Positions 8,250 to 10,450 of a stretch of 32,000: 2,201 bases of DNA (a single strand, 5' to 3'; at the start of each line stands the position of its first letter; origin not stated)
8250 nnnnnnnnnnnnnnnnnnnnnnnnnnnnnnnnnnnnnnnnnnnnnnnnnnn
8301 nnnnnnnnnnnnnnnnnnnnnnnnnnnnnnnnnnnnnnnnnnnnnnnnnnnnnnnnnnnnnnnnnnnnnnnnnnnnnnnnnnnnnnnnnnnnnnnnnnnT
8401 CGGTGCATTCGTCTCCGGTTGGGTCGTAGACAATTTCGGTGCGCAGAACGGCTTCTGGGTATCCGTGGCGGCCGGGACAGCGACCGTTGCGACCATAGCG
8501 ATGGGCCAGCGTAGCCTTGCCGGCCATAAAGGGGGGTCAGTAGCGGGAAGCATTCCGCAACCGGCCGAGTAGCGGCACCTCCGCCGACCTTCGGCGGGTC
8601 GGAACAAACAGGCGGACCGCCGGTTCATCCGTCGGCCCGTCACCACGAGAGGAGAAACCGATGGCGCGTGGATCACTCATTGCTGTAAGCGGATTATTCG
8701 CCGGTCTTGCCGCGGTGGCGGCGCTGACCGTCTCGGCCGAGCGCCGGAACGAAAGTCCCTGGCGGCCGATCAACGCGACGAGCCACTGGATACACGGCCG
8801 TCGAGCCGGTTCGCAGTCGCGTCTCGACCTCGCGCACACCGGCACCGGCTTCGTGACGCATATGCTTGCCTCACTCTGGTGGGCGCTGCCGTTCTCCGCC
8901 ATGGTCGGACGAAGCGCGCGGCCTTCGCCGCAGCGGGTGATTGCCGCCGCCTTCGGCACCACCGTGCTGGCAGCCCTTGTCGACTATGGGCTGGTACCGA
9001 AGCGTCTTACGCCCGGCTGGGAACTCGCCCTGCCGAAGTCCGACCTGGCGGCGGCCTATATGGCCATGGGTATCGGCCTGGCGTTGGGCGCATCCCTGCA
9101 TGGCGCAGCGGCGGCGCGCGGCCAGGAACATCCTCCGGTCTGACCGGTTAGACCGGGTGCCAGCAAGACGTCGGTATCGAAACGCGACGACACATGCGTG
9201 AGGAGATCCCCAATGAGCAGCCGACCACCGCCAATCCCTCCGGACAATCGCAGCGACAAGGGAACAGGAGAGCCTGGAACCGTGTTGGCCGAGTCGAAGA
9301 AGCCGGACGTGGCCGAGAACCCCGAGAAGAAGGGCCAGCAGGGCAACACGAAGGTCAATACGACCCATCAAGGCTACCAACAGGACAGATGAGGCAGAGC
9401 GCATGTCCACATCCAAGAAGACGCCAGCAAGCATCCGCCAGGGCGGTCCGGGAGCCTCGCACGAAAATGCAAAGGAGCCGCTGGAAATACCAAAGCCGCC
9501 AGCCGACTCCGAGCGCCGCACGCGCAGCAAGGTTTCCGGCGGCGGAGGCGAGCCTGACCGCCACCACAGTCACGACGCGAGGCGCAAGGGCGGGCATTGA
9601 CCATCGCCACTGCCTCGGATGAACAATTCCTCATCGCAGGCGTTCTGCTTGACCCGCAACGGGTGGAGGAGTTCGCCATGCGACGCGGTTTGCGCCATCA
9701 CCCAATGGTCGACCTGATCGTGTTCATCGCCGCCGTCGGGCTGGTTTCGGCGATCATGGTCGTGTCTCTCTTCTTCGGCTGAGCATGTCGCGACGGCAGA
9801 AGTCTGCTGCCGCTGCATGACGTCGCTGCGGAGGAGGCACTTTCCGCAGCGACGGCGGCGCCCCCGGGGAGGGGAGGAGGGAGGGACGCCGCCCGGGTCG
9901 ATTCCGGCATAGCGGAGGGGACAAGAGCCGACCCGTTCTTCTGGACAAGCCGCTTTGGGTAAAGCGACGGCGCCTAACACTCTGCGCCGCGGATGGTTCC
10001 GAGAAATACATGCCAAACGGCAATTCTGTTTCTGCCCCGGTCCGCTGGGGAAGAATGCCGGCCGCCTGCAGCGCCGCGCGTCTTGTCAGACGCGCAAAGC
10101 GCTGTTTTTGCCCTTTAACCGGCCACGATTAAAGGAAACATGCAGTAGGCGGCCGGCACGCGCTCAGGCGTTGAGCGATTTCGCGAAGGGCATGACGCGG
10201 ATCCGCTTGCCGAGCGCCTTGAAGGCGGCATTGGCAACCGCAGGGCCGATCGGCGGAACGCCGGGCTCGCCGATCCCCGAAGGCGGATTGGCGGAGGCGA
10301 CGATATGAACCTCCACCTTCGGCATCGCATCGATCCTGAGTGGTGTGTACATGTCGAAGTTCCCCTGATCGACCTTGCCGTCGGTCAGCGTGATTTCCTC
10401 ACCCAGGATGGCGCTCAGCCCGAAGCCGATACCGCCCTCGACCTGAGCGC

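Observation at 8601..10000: Four general-stress (EcfG/RpoE2-type) promoter motifs packed into 1.4 kb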

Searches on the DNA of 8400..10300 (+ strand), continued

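Call 37: get_annotated_region(hit=H144, flank=2200)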
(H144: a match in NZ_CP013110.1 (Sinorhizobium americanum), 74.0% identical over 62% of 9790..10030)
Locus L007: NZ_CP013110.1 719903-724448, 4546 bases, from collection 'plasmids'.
description: Sinorhizobium americanum strain CFNEI 73 plasmid C, complete sequence
organism: Sinorhizobium americanum (NCBI taxid 194963)
taxonomy: Bacteria; Pseudomonadota; Alphaproteobacteria; Hyphomicrobiales; Rhizobiaceae; Sinorhizobium; Sinorhizobium americanum
host: -; source: Vachellia farnesiana,cell culture; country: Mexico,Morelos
typing (MOB-suite, as given by PLSDB): conjugative; relaxase MOBQ; mating-pair formation MPF_T
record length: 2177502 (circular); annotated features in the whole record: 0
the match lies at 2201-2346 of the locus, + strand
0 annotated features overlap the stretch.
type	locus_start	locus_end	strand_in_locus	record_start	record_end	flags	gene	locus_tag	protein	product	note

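Call 38: get_annotated_region(hit=H131, flank=2200)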
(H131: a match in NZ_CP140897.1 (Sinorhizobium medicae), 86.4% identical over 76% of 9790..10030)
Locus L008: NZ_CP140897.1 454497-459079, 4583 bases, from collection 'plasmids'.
description: Sinorhizobium medicae strain ml49 plasmid pSymB, complete sequence
organism: Sinorhizobium medicae (NCBI taxid 110321)
taxonomy: Bacteria; Pseudomonadota; Alphaproteobacteria; Hyphomicrobiales; Rhizobiaceae; Sinorhizobium; Sinorhizobium medicae
host: -; source: Medicago lupulina,whole organism; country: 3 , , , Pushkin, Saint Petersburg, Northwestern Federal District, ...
typing (MOB-suite, as given by PLSDB): mobilizable; relaxase MOBQ
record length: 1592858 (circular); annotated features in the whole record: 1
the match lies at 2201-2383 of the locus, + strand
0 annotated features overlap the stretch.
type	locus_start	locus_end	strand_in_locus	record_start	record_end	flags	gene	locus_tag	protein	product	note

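Call 92: search_dna_similar(query=window:9823-9968:+, collection=plasmids, mode=distant, max_rows=12, rows=spread, max_evalue=0.001)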
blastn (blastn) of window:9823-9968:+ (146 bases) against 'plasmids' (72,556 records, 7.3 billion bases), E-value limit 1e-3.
Records with a match: 63; places in all: 63; records where one place covers at least 80% of the query: 63.
Best place of each record, by identity: >=99% 38; 95-99% 9; 80-90% 16.
By first word of the organism name: Sinorhizobium 63.
By predicted mobility (MOB-suite, as given by PLSDB): mobilizable 57; non-mobilizable 5; conjugative 1.
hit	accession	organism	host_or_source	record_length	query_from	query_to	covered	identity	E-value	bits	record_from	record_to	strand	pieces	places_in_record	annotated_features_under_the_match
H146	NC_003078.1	Sinorhizobium meliloti 1021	-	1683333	1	146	100%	100.0%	2e-68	264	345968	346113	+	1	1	none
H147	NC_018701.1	Sinorhizobium meliloti Rm41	-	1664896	1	146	100%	100.0%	2e-68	264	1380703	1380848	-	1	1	none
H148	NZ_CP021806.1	Sinorhizobium meliloti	Medicago truncatula,Single Cell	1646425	1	146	100%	100.0%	2e-68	264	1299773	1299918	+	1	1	none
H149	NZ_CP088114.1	Sinorhizobium meliloti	cell culture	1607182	1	146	100%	100.0%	2e-68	264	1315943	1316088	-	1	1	none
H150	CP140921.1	Sinorhizobium meliloti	Medicago lupulina,whole organism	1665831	1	146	100%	100.0%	2e-68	264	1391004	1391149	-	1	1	none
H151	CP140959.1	Sinorhizobium meliloti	Medicago lupulina,whole organism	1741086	1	146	100%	100.0%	2e-68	264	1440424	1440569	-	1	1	none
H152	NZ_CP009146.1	Sinorhizobium meliloti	Medicago orbicularis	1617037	1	146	100%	99.3%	8e-67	260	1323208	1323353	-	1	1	none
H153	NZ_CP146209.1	Sinorhizobium meliloti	-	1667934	1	146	100%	97.3%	2e-62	244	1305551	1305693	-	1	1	none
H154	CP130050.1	Sinorhizobium meliloti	Medicago,Cell culture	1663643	1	146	100%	96.1%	1e-63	249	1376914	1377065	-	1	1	none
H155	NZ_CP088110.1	Sinorhizobium medicae WSM1115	cell culture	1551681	3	146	99%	86.2%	2e-37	161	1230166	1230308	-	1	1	none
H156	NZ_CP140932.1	Sinorhizobium medicae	Medicago lupulina,whole organism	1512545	3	146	99%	85.5%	9e-35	153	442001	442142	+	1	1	none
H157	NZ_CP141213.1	Sinorhizobium meliloti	alfalfa,Isolate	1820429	2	124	84%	80.2%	6e-18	98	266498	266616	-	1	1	none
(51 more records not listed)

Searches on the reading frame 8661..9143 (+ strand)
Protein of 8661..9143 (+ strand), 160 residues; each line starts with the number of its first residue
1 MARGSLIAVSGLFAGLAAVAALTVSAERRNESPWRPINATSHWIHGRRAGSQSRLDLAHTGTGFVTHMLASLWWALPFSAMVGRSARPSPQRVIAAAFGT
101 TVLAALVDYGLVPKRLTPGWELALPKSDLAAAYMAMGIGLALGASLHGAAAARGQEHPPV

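Call 5: search_protein_families(library=pfam, proteins=[window:8661-9143:+], max_evalue=0.01)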
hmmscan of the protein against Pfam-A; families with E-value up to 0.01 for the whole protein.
window:8661-9143:+ (160 aa): 0 families

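Call 60: search_protein_families(library=ncbifam, proteins=[window:8661-9143:+], max_evalue=1)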
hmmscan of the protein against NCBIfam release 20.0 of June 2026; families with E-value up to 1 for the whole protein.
window:8661-9143:+ (160 aa): 2 families
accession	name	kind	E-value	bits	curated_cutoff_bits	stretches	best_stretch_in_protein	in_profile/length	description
NF051874.1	PVV_CTERM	equivalog_domain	0.014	15.1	27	1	8-30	11-33/38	PVV-CTERM domain-containing choice-of-anchor G protein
NF010805.0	PRK14209.1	equivalog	0.84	9.9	125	1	128-154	95-121/124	fluoride efflux transporter CrcB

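Call 61: find_homologous_proteins(query=window:8661-9143:+)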
Query window:8661-9143:+ (160 aa): 187 proteins with E <= 0.001 among 1494 candidates; the best 120 are listed.
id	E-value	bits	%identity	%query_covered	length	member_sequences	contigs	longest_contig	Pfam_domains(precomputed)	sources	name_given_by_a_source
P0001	5.9e-75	269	83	95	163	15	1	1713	-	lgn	-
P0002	7.3e-73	262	83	94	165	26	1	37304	-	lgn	-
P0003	1.9e-72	260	83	94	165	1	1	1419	-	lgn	-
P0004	6.4e-72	259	82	94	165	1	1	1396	-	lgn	-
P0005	6.8e-72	259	82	94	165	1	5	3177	-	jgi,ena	jgi:hypothetical protein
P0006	8.8e-72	258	82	94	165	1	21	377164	-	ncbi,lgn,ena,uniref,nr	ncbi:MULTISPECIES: hypothetical protein [Sinorhizobium]|uniref:hypothetical protein n=1 Tax=Sinorhiz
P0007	1.3e-71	258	82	94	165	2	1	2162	-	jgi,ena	jgi:hypothetical protein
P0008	1.9e-71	257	81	94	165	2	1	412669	-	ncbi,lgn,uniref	ncbi:hypothetical protein ACLMJV_12155 [Sinorhizobium meliloti]|uniref:hypothetical protein n=1 Tax=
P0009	1.9e-71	257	81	94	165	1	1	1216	-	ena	-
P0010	2.1e-71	257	81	94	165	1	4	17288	-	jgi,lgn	jgi:hypothetical protein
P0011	2.4e-71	257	77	98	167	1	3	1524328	-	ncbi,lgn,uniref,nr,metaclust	ncbi:hypothetical protein [Sinorhizobium arboris]|uniref:hypothetical protein n=1 Tax=Sinorhizobium 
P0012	2.5e-71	257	82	94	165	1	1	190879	-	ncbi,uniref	ncbi:hypothetical protein [Sinorhizobium sp. 22678]|uniref:hypothetical protein n=1 Tax=Sinorhizobiu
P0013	2.5e-71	257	82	94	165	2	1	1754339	-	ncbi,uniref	ncbi:hypothetical protein [Sinorhizobium meliloti]|uniref:hypothetical protein n=1 Tax=Rhizobium mel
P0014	1.3e-70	254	81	94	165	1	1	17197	-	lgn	-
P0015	1.8e-70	254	81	94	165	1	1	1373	-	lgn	-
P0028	6.9e-31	125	49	85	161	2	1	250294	-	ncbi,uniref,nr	ncbi:hypothetical protein KEU06_20415 [Pseudaminobacter sp. 19-2017]|uniref:Uncharacterized protein 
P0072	3.1e-26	110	46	78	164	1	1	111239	-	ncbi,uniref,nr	ncbi:hypothetical protein [Lutibaculum baratangense]|uniref:Uncharacterized protein n=1 Tax=Lutibacu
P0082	1.1e-25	108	43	79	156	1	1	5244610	-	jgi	jgi:hypothetical protein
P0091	9.2e-25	106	41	98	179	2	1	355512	-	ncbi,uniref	ncbi:hypothetical protein [Aestuariivirga sp.]|uniref:hypothetical protein n=1 Tax=Aestuariivirga sp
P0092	1.2e-24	105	48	75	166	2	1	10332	-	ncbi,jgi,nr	ncbi:MAG TPA: hypothetical protein VK035_08245 [Kiloniellales bacterium]|nr:hypothetical protein [Ki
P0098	8.9e-24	102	45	83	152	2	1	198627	-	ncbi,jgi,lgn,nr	ncbi:MAG: hypothetical protein KME20_26610 [Kaiparowitsia implicata GSE-PSE-MK54-09C]|jgi:hypothetic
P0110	1.2e-22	99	43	84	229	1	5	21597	-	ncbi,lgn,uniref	ncbi:hypothetical protein [Amaricoccus sp. W119]|uniref:hypothetical protein n=1 Tax=Amaricoccus sp.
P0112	1.8e-22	98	42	73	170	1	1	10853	-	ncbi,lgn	ncbi:MAG: hypothetical protein ACK4GT_04305 [Pararhodobacter sp.]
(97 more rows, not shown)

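Call 65: find_encoding_contigs(protein=P0028, flank=2500, max_places=2)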
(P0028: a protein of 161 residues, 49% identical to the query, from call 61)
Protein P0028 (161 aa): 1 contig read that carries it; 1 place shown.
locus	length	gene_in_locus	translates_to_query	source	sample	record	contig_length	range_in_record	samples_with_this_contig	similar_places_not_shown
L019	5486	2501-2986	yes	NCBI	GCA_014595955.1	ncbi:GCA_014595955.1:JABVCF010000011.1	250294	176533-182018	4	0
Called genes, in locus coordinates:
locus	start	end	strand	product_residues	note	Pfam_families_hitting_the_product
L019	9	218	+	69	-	PF00313:CSD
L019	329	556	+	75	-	-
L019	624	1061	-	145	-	PF03479:PCC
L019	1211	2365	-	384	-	PF06472:ABC_membrane_2, PF05992:SbmA_BacA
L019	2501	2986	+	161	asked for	-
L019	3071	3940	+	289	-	PF00106:adh_short, PF08659:KR (weak), PF13561:adh_short_C2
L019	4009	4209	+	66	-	PF11146:DUF2905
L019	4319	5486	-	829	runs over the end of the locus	-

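Call 66: find_encoding_contigs(protein=P0072, flank=2500, max_places=2)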
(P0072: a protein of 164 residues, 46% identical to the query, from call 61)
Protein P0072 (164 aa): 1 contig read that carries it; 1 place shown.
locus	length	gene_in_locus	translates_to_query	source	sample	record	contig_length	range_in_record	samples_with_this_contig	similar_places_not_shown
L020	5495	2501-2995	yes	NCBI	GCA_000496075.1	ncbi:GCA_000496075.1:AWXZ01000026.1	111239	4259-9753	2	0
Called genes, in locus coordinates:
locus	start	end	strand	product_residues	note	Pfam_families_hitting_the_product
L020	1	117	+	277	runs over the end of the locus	PF12840:HTH_20, PF01022:HTH_5 (weak), PF01451:LMWPc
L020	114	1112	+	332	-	PF00044:Gp_dh_N, PF02800:Gp_dh_C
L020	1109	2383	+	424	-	PF07690:MFS_1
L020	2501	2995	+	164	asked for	-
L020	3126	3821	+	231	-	PF00227:Proteasome (faint)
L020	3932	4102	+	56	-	-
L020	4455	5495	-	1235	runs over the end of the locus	PF08471:Ribonuc_red_2_N, PF02867:Ribonuc_red_lgC, PF12637:TSCPD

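Call 67: find_encoding_contigs(protein=P0091, flank=2500, max_places=2)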
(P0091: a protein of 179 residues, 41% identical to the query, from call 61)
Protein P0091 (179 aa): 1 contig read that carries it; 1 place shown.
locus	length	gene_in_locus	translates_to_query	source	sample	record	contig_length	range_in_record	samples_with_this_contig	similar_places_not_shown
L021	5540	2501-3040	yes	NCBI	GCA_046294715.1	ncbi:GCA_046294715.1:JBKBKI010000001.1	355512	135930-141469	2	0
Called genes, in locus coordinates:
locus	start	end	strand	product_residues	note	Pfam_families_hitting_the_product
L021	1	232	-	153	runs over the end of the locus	-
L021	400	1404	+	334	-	PF01380:SIS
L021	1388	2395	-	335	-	PF01073:3Beta_HSD, PF01370:Epimerase, PF02719:Polysacc_synt_2, PF04321:RmlD_sub_bind, PF07993:NAD_binding_4 (faint), PF13460:NAD_binding_10 (weak), PF16363:GDP_Man_Dehyd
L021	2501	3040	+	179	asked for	-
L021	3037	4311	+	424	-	PF01370:Epimerase, PF04321:RmlD_sub_bind, PF13460:NAD_binding_10, PF13781:DoxX_3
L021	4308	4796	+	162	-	PF10027:DUF2269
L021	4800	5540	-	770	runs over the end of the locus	PF09371:Tex_N, PF22706:Tex_central_region, PF14639:YqgF (weak), PF16921:Tex_YqgF, PF14635:HHH_7, PF12836:HHH_3, PF17674:HHH_9, PF00575:S1, +2 more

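Call 69: find_encoding_contigs(protein=P0110, flank=1500, max_places=1)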
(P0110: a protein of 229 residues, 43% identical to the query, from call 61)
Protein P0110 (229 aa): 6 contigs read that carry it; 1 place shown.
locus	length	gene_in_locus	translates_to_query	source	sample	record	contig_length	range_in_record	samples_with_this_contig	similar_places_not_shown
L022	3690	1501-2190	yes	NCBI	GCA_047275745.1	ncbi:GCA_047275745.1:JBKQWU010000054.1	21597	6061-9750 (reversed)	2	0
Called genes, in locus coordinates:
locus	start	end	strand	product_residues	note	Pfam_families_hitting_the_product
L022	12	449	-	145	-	PF03479:PCC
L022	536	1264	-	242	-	PF02308:MgtC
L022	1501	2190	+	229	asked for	-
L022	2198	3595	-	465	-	PF22807:TrAA12, PF07995:GSDH, PF22807:TrAA12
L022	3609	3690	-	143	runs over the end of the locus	PF09990:DUF2231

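Call 70: find_encoding_contigs(protein=P0112, flank=1500, max_places=1)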
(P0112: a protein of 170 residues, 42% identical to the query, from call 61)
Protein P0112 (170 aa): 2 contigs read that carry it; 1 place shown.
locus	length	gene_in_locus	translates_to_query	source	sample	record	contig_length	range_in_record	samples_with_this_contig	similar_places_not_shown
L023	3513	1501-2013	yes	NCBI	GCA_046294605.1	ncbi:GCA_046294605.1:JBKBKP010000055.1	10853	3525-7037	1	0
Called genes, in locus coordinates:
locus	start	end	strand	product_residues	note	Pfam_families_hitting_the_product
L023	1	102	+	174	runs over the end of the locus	PF00080:Sod_Cu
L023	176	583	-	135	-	PF05239:PRC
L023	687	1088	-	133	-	PF11964:SpoIIAA-like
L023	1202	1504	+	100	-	-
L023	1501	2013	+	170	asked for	-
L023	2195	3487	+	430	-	PF07995:GSDH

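Call 71: find_encoding_contigs(protein=P0092, flank=1500, max_places=1)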
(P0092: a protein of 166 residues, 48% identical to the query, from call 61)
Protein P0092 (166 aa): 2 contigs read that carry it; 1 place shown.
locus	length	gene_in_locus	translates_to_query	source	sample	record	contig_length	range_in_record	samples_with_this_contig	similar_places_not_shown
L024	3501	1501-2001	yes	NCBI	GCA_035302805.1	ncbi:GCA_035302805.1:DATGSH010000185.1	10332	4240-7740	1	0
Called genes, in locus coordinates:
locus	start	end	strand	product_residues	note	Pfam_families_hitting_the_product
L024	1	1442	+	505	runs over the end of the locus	PF13302:Acetyltransf_3, PF00583:Acetyltransf_1 (weak)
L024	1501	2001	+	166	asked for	-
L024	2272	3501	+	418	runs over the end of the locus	PF13458:Peripla_BP_6, PF01094:ANF_receptor, PF13433:Peripla_BP_5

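Call 72: find_encoding_contigs(protein=P0098, flank=1500, max_places=1)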
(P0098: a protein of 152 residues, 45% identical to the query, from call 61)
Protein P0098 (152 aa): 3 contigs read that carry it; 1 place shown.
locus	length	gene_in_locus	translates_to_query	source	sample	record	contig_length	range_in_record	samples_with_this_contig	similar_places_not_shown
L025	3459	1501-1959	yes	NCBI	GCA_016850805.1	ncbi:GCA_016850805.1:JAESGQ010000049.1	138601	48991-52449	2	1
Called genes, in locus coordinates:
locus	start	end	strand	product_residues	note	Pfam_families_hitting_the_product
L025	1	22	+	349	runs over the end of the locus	PF03600:CitMHS, PF02080:TrkA_C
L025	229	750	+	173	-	PF00939:Na_sulph_symp, PF03600:CitMHS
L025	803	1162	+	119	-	-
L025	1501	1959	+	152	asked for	-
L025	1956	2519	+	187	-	PF20587:DUF6789 (faint)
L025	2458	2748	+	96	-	-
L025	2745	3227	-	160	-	PF10027:DUF2269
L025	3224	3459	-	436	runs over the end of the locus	PF01073:3Beta_HSD (faint), PF01370:Epimerase, PF04321:RmlD_sub_bind (weak), PF05368:NmrA, PF07993:NAD_binding_4 (faint), PF13460:NAD_binding_10, PF13781:DoxX_3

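Call 73: find_encoding_contigs(protein=P0082, flank=1500, max_places=1)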
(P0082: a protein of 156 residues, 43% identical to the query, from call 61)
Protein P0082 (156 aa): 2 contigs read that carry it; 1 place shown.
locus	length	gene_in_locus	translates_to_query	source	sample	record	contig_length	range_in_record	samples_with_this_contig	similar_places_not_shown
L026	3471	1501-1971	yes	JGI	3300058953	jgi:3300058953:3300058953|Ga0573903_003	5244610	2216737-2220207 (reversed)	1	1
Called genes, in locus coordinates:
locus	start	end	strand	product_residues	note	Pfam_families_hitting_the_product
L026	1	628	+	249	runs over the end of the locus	PF04191:PEMT (weak)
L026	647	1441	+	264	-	PF03372:Exo_endo_phos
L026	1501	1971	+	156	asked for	-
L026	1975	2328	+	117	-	-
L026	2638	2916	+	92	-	-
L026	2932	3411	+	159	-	-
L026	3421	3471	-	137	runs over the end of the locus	PF04120:Iron_permease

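Call 94: search_protein_families(library=pfam, alignment_id=A4, max_evalue=0.1)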
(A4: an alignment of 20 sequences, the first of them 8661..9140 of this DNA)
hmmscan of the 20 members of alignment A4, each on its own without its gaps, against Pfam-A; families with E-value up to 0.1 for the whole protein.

A. member 1, window:8661-9140:+ (160 aa): 0 families

B. families by the number of members that match (of 20 scanned): 2 families
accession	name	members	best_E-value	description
PF11833.13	CPP1-like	2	0.085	Protein CHAPERONE-LIKE PROTEIN OF POR1-like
PF01925.25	TauE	1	0.0039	Sulfite exporter TauE/SafE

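Call 95: search_solved_structures(query=A4, max_evalue=1)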
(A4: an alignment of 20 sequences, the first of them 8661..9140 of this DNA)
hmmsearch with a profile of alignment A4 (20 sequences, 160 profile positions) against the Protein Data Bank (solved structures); distinct sequences matched with E-value up to 1: 0.
